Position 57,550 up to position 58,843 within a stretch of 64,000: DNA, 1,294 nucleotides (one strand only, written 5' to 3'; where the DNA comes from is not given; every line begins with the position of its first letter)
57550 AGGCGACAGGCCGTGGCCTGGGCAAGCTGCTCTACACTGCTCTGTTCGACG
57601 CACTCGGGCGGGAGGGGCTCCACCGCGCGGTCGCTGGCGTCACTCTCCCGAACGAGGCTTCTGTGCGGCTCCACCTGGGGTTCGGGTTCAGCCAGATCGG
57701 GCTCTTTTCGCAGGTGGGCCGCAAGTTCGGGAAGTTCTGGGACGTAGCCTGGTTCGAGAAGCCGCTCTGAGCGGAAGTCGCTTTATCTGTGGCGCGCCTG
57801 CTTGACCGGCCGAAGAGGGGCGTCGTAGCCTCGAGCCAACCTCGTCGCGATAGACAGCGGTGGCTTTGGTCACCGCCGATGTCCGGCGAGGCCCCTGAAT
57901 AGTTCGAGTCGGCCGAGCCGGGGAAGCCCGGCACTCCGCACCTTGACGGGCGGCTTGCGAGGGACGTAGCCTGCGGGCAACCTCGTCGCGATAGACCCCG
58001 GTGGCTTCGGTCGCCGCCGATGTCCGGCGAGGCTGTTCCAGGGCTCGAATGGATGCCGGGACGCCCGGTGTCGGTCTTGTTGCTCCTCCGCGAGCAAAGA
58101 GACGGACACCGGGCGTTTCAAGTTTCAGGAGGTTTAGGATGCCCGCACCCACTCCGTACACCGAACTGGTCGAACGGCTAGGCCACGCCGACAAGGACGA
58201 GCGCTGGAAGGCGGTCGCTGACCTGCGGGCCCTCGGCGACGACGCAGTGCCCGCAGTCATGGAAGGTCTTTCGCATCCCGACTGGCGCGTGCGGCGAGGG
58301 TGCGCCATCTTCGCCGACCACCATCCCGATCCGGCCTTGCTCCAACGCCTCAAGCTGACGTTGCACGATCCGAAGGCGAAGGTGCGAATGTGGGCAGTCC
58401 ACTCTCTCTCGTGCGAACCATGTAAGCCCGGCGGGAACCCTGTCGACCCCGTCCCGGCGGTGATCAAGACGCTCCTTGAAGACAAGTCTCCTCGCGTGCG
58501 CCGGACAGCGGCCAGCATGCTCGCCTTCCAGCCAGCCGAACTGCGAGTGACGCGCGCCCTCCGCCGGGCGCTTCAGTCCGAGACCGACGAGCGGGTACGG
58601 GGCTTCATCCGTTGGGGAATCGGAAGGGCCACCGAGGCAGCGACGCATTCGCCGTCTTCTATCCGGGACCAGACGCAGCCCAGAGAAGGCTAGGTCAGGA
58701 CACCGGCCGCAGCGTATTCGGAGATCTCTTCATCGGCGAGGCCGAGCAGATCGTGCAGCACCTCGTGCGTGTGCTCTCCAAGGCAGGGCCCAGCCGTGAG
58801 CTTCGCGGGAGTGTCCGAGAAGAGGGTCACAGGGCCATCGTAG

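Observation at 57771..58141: Two tandem 68-nt structured repeats with base-pair-preserving differences, followed by a 12-bp-stem hairpin and U-tract in front of a HEAT-repeat gene: candidate tandem cis-regulatory RNA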

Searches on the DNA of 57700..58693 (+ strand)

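Call 6: search_rna_families(source=window, start=57700, end=58200, threshold=evalue, max_evalue=10)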
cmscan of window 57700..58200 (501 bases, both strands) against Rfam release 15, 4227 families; matches with E-value up to 10: 5.
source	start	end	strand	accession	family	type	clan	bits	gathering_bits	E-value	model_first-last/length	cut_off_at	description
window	58058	58119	+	RF04049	MIR7127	Gene; miRNA;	-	19.5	100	0.4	1-132/132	no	MIR7127 microRNA precursor family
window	58058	58119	+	RF02058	STnc400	Gene;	-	18.4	80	0.57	5-72/125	no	Gammaproteobacterial sRNA STnc400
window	58063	58117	+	RF00102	VA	Gene;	-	18.4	62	1.5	1-159/159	no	VA RNA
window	58055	58122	-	RF04006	mir-9338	Gene; miRNA;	-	15.3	98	2.3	1-67/67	no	mir-9338 microRNA precursor family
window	57741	57846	-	RF00075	MIR166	Gene; miRNA;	-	13.4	60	3.5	1-111/111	no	mir-166 microRNA precursor family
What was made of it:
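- On Any Rfam 15 family (4227 models): At E<=10 only miRNA, VA and STnc400 noise appears on the long hairpin, 13-20 bits against thresholds of 60-100 (call 6).
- Closest known: Small riboswitch classes built as a hairpin with a conserved internal loop. Different: None of their Rfam models matches even at E<=10 (call 6).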

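Call 38: build_rna_model(alignment_id=A2, structure=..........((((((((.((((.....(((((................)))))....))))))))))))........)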
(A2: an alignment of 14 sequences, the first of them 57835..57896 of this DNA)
Model R1 built from alignment A2 (14 sequences, 78 columns); structure: as given.
model positions 63; base pairs 17; branch points 0; effective number of sequences 12.01; information 0.889 bits per position. Calibrated on 0.2 Mb of random sequence (short: E-values are rough).
structure used (alignment columns):
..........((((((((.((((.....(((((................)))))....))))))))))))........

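Call 39: search_with_rna_model(model_id=R1, sources=[window, L001, L002, L003, L004, L125, L126, L127, L133, L134, L135, L136, L137, L138, L139, L140, L141, L142, L143, L144, L145, L146, L147, L148], max_evalue=10, make_alignment=true)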
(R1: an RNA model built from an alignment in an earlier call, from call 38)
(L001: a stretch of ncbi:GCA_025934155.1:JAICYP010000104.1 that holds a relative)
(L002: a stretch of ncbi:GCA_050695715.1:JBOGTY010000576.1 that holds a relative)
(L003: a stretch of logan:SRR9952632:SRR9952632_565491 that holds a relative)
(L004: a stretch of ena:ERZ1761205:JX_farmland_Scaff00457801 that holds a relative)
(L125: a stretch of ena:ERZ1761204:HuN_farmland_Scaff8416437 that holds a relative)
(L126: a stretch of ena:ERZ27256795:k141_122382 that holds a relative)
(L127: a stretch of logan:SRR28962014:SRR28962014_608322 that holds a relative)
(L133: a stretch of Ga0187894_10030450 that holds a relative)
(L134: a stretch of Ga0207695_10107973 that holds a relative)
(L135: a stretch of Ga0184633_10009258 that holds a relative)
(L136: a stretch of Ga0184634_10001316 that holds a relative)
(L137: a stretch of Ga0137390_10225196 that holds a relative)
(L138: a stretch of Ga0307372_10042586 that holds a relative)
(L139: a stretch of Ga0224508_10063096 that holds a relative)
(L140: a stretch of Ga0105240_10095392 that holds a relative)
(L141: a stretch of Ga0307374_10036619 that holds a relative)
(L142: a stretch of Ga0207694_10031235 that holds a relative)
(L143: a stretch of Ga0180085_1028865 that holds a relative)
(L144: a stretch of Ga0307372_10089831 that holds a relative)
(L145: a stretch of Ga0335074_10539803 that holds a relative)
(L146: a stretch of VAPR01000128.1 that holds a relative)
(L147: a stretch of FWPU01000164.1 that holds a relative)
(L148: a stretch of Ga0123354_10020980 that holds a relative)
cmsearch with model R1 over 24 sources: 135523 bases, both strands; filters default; matches with E-value up to 10: 34.
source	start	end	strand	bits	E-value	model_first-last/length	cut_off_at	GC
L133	304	364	+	72.9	7.4e-15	1-63/63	no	0.74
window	57833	57897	+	68.3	9.4e-14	1-63/63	no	0.68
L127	1423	1483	+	67.9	1.1e-13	1-63/63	no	0.72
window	57974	58038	+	67.7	1.3e-13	1-63/63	no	0.71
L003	1715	1775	+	65.5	4.3e-13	1-63/63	no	0.67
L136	1794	1866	+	65.5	4.4e-13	1-63/63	no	0.68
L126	1333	1393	+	63.8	1.1e-12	1-63/63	no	0.67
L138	402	470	+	62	2.8e-12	1-63/63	no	0.7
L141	1786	1854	+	62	2.8e-12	1-63/63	no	0.7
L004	2809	2874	+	61.7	3.4e-12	1-63/63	no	0.7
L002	537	599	+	58.6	1.8e-11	1-63/63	no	0.75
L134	364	426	+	58.2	2.2e-11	1-63/63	no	0.71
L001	296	356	+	56.3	6.3e-11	1-63/63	no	0.67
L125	405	464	+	54.9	1.4e-10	1-63/63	no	0.73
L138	337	401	+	50.6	1.5e-09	1-63/63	no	0.66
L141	1721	1785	+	50.6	1.5e-09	1-63/63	no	0.66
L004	1752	1816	+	34.9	7.7e-06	1-63/63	no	0.69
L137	648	768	+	29.8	0.00012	1-63/63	no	0.69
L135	1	35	+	24.1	0.0027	34-63/63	5'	0.66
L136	1655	1725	+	23.6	0.0036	1-63/63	no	0.66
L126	2650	2694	-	15.9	0.24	1-63/63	no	0.69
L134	547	618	-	13.7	0.77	1-63/63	no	0.72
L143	143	227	-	11.6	2.5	1-63/63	no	0.74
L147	293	325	+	11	3.5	1-63/63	no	0.7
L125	2509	2547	+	10.1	5.7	12-53/63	no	0.82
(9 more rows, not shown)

Alignment A3: 34 matches aligned to the model, 137 columns, each read 5' to 3' on its own strand. Consensus structure (alignment columns), stored with it:
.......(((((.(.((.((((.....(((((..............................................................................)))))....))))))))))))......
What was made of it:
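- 57840..57891 (+): Hairpin element copy A. P1 57840-47/57884-91; bulged C 57848; P2 57849-52/57880-83; G·A/A·G 57853-54 with 57878-79; P3 57857-64/57869-76 with loop UUUG. Covariance model R1 scores 68.3 bits, E 9e-14 (call 39).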

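Call 47: search_with_rna_model(model_id=R1, sources=[window, L001, L002, L003, L004, L125, L126, L127, L133, L134, L136, L137, L138], max_evalue=0.01, make_alignment=true, show_alignments=0)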
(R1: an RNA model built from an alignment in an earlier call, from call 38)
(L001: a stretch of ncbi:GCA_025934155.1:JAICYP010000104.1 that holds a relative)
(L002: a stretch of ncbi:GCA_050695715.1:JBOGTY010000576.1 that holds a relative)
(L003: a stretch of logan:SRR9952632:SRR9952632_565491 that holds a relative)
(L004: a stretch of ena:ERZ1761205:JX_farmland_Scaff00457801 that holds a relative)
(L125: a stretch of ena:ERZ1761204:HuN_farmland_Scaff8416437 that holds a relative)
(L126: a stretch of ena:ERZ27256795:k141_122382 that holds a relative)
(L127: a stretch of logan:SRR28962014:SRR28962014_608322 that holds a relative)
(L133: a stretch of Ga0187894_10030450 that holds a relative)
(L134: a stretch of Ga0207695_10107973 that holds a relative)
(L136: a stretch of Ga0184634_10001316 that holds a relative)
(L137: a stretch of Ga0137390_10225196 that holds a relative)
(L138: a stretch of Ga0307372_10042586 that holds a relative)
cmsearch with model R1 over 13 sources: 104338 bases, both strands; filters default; matches with E-value up to 0.01: 17.
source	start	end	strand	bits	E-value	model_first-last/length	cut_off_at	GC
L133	304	364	+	72.9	5.7e-15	1-63/63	no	0.74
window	57833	57897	+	68.3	7.3e-14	1-63/63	no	0.68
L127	1423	1483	+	67.9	8.7e-14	1-63/63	no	0.72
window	57974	58038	+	67.7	1e-13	1-63/63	no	0.71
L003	1715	1775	+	65.5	3.3e-13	1-63/63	no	0.67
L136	1794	1866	+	65.5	3.4e-13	1-63/63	no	0.68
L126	1333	1393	+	63.8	8.2e-13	1-63/63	no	0.67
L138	402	470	+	62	2.2e-12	1-63/63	no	0.7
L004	2809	2874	+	61.7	2.6e-12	1-63/63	no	0.7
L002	537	599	+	58.6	1.4e-11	1-63/63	no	0.75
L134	364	426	+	58.2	1.7e-11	1-63/63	no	0.71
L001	296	356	+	56.3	4.9e-11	1-63/63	no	0.67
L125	405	464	+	54.9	1.1e-10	1-63/63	no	0.73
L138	337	401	+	50.6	1.1e-09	1-63/63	no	0.66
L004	1752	1816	+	34.9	5.9e-06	1-63/63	no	0.69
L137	648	768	+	29.8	9.1e-05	1-63/63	no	0.69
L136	1655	1725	+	23.6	0.0028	1-63/63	no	0.66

Alignment A4: 17 matches aligned to the model, 137 columns, each read 5' to 3' on its own strand. Consensus structure (alignment columns), stored with it:
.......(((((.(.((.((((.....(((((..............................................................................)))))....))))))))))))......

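Call 48: search_with_rna_model(model_id=R1, sources=[L006, L007, L008, L009, L010, L011, L012, L013, L014, L015, L016, L017, L018, L019, L020, L021, L022, L023, L024, L025, L026, L027, L028, L029, L030, L031, L032, L033, L034, L035, L036, L037, L038, L039, L040, L041, L042, L043, L044, L045, L046, L047, L048, L049, L050, L051, L052, L053, L054, L055, L056, L057, L058, L059, L060, L061, L062, L063, L064, L065, L066, L067, L068, L069, L070, L071, L072, L073, L074, L075, L076, L077, L078, L079, L080, L081, L082, L083, L084, L085, L086, L087, L088, L089, L090, L091, L092, L093, L094, L095, L096, L097, L098, L099, L100, L101, L102, L103, L104, L105], max_evalue=1)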
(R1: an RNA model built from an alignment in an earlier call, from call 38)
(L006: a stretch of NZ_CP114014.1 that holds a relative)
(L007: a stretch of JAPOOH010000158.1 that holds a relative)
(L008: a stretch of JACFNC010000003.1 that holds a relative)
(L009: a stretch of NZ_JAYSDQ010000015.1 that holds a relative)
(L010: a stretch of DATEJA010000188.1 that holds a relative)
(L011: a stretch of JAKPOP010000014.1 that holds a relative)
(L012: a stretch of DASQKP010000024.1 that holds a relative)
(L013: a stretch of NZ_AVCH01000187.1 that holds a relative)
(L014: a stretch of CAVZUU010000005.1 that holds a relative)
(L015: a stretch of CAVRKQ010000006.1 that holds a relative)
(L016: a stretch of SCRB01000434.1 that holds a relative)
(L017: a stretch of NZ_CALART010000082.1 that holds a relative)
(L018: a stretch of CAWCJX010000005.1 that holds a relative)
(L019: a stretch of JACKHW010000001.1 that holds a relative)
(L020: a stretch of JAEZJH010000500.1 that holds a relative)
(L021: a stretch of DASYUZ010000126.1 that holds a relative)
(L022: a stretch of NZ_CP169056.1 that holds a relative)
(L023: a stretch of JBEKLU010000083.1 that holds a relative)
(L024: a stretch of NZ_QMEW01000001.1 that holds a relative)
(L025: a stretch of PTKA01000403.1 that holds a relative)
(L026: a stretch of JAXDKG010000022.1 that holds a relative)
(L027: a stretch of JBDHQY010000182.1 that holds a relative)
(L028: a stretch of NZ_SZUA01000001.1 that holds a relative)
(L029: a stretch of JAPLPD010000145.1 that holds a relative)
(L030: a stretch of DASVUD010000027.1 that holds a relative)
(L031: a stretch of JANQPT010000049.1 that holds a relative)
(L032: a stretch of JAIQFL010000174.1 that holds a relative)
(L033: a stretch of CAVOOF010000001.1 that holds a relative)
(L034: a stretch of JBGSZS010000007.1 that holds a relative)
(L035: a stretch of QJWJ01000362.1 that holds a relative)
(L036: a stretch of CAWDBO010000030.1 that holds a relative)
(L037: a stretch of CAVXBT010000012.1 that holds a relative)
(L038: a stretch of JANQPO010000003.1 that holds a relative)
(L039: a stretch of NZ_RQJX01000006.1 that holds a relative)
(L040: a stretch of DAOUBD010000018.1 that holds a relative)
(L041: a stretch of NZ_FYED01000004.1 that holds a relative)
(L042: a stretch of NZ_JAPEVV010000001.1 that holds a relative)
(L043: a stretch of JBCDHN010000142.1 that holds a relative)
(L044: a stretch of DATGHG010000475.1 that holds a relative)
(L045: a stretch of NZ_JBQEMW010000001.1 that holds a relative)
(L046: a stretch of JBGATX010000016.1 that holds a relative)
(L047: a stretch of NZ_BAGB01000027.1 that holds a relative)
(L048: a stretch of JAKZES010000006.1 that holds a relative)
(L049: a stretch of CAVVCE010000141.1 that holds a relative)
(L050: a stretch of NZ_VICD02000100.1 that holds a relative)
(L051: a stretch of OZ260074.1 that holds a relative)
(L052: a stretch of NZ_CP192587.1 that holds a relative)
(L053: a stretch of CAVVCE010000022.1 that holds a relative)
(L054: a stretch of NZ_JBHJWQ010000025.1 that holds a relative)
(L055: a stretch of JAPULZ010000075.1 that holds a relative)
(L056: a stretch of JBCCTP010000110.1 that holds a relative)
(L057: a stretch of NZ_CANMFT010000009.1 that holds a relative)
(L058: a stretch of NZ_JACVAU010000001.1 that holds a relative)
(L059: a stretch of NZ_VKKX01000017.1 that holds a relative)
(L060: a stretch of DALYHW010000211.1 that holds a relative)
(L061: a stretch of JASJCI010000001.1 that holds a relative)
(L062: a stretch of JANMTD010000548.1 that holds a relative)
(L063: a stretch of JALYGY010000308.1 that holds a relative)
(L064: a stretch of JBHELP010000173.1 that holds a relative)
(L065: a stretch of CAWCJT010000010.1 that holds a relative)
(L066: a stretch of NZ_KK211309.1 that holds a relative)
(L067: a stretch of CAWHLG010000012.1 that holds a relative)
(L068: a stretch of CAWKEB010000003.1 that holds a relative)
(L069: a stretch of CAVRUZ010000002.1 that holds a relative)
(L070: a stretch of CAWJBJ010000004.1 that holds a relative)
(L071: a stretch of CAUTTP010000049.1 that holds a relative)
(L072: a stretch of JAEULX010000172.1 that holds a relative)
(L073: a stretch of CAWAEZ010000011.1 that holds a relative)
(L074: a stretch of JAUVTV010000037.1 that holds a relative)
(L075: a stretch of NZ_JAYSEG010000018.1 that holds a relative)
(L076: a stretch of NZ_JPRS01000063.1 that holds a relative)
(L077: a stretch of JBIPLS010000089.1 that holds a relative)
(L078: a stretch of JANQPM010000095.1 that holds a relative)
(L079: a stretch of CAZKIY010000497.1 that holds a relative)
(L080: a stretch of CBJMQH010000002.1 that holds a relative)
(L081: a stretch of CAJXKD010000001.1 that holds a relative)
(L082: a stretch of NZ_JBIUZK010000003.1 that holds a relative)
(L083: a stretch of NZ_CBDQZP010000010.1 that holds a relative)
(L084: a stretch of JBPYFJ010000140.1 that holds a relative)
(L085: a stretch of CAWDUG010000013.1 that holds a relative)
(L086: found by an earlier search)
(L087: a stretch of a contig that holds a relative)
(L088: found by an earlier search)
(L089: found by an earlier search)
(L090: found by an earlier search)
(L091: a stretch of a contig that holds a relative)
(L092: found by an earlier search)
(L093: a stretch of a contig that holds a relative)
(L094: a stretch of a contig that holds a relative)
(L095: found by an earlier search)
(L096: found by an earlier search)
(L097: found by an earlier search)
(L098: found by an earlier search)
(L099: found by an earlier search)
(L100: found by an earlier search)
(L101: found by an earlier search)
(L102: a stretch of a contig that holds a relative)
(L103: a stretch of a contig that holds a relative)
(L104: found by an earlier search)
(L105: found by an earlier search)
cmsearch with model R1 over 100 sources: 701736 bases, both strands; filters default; matches with E-value up to 1: 45.
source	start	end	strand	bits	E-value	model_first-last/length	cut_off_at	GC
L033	6199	6259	+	41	1.4e-06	1-63/63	no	0.72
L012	3761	3821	+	29.5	0.00075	1-63/63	no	0.74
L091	7855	7915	+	28.4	0.0013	1-63/63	no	0.67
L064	5866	5935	+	26.5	0.0038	1-63/63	no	0.63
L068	856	895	+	25.9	0.0052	12-53/63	no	0.77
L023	655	718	+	25.6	0.0062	1-63/63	no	0.7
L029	5952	6021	-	25.6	0.0064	1-63/63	no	0.6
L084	2227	2296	+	22.5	0.033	1-63/63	no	0.67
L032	2946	3012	-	21.8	0.05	1-63/63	no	0.6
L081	4238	4307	+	20.9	0.08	1-63/63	no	0.54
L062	5707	5764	-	20.5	0.1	1-63/63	no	0.66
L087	1176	1233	+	20.3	0.11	1-63/63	no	0.72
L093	7801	7846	-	20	0.13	12-53/63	no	0.76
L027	2560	2611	+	20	0.13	1-63/63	no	0.58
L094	3801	3839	-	19.4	0.19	1-63/63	no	0.82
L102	5494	5557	-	18.9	0.24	1-63/63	no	0.69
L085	3114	3152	+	18.9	0.24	12-53/63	no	0.72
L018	1996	2055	-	18.8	0.26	1-63/63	no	0.7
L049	6711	6770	-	18.8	0.26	1-63/63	no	0.7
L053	6270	6329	+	18.8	0.26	1-63/63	no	0.7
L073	3474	3533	-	18.8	0.26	1-63/63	no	0.7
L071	517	563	-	18.8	0.26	13-52/63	no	0.64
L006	2138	2205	-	18.7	0.26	1-63/63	no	0.75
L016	1691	1758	-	18.7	0.27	1-63/63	no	0.59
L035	2681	2749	+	18.5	0.29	1-63/63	no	0.61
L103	4613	4674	+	18.5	0.3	1-63/63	no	0.58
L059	1662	1698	-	18.4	0.32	12-53/63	no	0.76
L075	3426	3465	+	18.3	0.33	12-53/63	no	0.75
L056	977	1011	+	18.2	0.35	13-52/63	no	0.71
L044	3449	3490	-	18.2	0.35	1-63/63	no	0.71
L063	1766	1832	-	18.1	0.37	1-63/63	no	0.67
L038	4789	4833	+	18.1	0.37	12-53/63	no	0.67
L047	2845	2905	+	18.1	0.37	1-63/63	no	0.61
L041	231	267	-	18.1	0.38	12-53/63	no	0.73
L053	3348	3406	+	18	0.39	1-63/63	no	0.78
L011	4140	4197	-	18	0.39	1-63/63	no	0.67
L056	3676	3731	-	17.5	0.52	1-63/63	no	0.75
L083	7855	7923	+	17.4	0.55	1-63/63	no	0.77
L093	707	766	+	17.2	0.59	1-63/63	no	0.75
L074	1826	1891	+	17.1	0.63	1-63/63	no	0.73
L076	7320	7376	-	17.1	0.64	1-63/63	no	0.67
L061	4732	4775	-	16.7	0.79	13-52/63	no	0.66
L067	4108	4177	+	16.5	0.9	1-63/63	no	0.56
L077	688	746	-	16.4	0.92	1-63/63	no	0.69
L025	2397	2437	-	16.4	0.93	13-52/63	no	0.61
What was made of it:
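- Tried and rejected: These pattern-selected sites score up to 41 bits with model R1 (call 48).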

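Call 60: search_with_rna_model(model_id=R1, sources=[L149, L150, L151], max_evalue=1, show_alignments=6)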
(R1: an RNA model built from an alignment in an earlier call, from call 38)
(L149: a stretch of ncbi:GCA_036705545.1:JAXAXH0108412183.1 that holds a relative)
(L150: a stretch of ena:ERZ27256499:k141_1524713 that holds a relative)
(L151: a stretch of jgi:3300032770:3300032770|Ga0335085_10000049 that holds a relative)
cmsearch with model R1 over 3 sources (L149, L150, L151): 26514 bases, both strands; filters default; matches with E-value up to 1: 2.
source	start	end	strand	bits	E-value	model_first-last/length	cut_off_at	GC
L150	4860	4927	+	56.4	1.2e-11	1-63/63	no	0.71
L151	4860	4927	+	56.4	1.2e-11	1-63/63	no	0.71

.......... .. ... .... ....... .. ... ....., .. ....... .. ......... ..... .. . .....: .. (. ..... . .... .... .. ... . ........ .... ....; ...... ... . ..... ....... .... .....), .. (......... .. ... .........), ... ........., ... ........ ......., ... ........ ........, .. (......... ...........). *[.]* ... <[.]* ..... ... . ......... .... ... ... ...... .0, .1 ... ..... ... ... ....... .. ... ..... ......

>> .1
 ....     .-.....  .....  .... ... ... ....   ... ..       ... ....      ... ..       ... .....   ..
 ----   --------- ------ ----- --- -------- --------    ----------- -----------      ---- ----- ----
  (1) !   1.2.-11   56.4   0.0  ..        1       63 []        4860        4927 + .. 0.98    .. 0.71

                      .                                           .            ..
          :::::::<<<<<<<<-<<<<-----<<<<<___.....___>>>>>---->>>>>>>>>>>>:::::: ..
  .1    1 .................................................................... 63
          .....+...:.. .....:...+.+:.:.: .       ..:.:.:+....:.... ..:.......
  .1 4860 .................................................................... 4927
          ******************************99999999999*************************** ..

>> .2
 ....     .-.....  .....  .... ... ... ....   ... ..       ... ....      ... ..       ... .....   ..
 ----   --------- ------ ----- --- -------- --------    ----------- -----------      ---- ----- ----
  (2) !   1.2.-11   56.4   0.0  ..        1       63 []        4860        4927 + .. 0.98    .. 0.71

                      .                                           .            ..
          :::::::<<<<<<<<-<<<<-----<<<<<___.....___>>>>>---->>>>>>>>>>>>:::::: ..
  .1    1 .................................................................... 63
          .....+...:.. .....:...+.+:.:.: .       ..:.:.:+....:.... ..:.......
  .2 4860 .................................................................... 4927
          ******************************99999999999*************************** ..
